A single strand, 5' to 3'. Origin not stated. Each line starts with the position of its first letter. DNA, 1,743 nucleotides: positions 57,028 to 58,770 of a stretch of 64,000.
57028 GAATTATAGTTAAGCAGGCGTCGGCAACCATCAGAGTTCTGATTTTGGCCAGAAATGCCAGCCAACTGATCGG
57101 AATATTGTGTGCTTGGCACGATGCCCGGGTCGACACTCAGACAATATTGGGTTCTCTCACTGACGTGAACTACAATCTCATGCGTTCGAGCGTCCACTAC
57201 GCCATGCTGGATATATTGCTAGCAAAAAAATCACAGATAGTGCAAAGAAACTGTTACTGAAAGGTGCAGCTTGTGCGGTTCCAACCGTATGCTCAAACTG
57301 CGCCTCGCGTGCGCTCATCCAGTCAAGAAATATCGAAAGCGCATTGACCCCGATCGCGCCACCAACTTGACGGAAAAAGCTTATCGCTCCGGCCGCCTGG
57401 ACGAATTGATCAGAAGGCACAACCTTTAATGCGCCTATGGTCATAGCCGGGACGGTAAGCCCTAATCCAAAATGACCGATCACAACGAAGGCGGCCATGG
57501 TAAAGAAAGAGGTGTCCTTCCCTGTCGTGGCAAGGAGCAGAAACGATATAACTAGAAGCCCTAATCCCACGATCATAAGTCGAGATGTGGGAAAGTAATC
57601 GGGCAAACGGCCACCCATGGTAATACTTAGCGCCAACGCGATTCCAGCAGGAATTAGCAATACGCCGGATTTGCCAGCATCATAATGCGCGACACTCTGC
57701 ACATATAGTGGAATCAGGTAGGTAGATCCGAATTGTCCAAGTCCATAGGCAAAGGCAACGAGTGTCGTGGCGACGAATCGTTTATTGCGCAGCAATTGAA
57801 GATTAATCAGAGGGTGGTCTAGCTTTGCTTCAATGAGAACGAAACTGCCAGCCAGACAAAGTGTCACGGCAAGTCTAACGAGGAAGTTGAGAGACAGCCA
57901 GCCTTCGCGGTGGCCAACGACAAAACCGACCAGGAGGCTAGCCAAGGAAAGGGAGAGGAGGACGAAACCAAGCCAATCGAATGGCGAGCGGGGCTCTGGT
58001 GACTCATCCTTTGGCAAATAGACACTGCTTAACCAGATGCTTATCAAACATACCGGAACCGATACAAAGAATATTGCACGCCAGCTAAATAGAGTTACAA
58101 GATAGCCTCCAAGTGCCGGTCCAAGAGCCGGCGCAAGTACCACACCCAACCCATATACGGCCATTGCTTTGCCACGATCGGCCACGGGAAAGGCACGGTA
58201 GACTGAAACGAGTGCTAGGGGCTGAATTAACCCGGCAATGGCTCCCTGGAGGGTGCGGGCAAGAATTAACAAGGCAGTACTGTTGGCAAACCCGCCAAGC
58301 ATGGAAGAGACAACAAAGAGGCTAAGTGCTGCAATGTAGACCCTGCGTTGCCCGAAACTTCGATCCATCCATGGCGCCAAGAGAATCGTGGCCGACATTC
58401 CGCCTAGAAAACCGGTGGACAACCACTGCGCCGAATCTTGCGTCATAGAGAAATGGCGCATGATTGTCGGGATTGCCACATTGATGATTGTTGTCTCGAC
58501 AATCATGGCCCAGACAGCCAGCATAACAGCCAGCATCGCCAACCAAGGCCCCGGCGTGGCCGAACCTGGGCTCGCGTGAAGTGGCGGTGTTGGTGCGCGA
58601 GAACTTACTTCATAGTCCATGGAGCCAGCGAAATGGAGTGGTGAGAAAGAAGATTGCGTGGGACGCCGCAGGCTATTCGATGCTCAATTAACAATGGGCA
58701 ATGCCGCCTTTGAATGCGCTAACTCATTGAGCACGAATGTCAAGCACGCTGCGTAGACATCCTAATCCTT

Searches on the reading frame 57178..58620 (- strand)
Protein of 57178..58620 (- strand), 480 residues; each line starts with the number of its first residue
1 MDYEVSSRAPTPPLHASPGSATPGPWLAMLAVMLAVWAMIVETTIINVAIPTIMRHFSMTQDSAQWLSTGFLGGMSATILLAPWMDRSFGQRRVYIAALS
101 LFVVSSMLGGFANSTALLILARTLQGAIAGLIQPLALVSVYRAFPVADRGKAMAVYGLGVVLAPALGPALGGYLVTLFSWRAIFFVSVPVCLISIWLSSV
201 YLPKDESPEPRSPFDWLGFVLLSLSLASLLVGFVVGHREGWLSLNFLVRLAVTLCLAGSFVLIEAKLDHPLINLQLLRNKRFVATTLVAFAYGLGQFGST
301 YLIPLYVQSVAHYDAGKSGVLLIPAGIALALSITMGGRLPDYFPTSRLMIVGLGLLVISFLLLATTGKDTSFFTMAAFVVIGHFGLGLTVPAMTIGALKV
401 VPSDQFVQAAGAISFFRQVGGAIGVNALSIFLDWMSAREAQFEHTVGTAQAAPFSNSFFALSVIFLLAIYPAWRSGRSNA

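Call 86: search_protein_families(library=pfam, proteins=[window:57178-58620:-], max_evalue=0.001)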
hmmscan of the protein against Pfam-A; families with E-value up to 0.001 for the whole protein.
window:57178-58620:- (480 aa): 2 families
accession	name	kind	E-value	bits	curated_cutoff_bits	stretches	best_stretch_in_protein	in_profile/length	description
PF07690.21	MFS_1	-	2.4e-54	185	33.4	1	33-424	2-346/347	Major Facilitator Superfamily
PF06609.19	TRI12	-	2.2e-05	23.6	23.2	1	37-295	54-325/599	Fungal trichothecene efflux pump (TRI12)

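Call 110: find_related_loci(query=window:57178-58620:-, collection=genome_contigs, flank=1000)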
Query window:57178-58620:- (480 aa) in genome_contigs; peptide patterns used: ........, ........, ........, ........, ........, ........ (x = any residue, [..] = any of these).
80 stretches matched a pattern; 33 encode a relative of the query (tblastn E <= 1e-3); 33 distinct loci.
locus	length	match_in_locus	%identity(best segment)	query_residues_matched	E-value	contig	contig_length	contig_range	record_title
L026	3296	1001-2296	43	4-433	1e-102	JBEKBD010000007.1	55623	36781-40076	MAG: Roseiarcus sp. isolate SPRUCE 128 SPRUCE_128_7, whole genome shotgun sequence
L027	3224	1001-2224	39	26-433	2e-99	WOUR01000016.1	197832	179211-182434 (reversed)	MAG: Rhodospirillaceae bacterium isolate X2_MaxBin.011 scaffold_75, whole genome shotgun sequence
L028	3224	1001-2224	40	26-433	1e-98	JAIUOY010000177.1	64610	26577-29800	MAG: Proteobacteria bacterium isolate REYR2 megahit-bin.38~k141_249986, whole genome shotgun sequence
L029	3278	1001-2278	39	11-433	7e-98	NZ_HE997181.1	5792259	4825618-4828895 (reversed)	Reyranella massiliensis 521, whole genome shotgun sequence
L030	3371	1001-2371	31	4-445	8e-54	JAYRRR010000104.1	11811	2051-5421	MAG: Steroidobacteraceae bacterium isolate XM1_ASGE3bin.34 k141_743295, whole genome shotgun sequence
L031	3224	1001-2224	28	41-441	1e-37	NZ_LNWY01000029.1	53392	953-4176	Tritonibacter mobilis strain NBRC101030 contig_29, whole genome shotgun sequence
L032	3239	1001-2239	28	32-444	8e-37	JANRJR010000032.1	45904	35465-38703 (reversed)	MAG: Gammaproteobacteria bacterium isolate bins.196 k141_4291230, whole genome shotgun sequence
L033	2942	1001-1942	34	6-323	2e-31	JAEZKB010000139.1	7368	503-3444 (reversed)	MAG: Proteobacteria bacterium isolate OH_CDB_258 k127_1337064, whole genome shotgun sequence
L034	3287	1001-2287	26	41-474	4e-30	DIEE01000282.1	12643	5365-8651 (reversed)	MAG TPA_asm: Pseudomonas sp. UBA5782 UBA5782_contig_309, whole genome shotgun sequence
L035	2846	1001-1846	29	41-323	2e-30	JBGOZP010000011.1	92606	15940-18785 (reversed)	MAG: Terriglobia bacterium isolate OBJ_0618_130150_15 k141_4331071_length_92606_cov_16.4375, whole genome shotgun sequen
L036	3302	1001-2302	28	29-470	1e-29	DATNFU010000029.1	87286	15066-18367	MAG TPA_asm: Rhodanobacteraceae bacterium isolate SMAG_U11303 k141_2885935, whole genome shotgun sequence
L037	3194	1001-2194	28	31-433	1e-27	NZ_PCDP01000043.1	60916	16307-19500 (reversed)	Rhizobium tubonense strain CCBAU 85046 NODE_31_length_60916_cov_45.1576_ID_61, whole genome shotgun sequence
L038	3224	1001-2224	28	14-425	6e-27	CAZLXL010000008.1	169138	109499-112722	MAG TPA_asm: uncultured Propionivibrio sp. isolate SRP239243_co2_9 genome assembly, contig: NODE_49_length_169138_cov_9.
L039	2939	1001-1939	30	11-323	1e-26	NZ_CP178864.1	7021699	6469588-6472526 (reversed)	Labrys okinawensis strain DSM 18385 chromosome, complete genome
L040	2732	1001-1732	30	41-285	5e-26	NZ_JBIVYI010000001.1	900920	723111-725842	Rhizobium sp. NPDC090279 NPDC090279_168_C1.ctg-0001, whole genome shotgun sequence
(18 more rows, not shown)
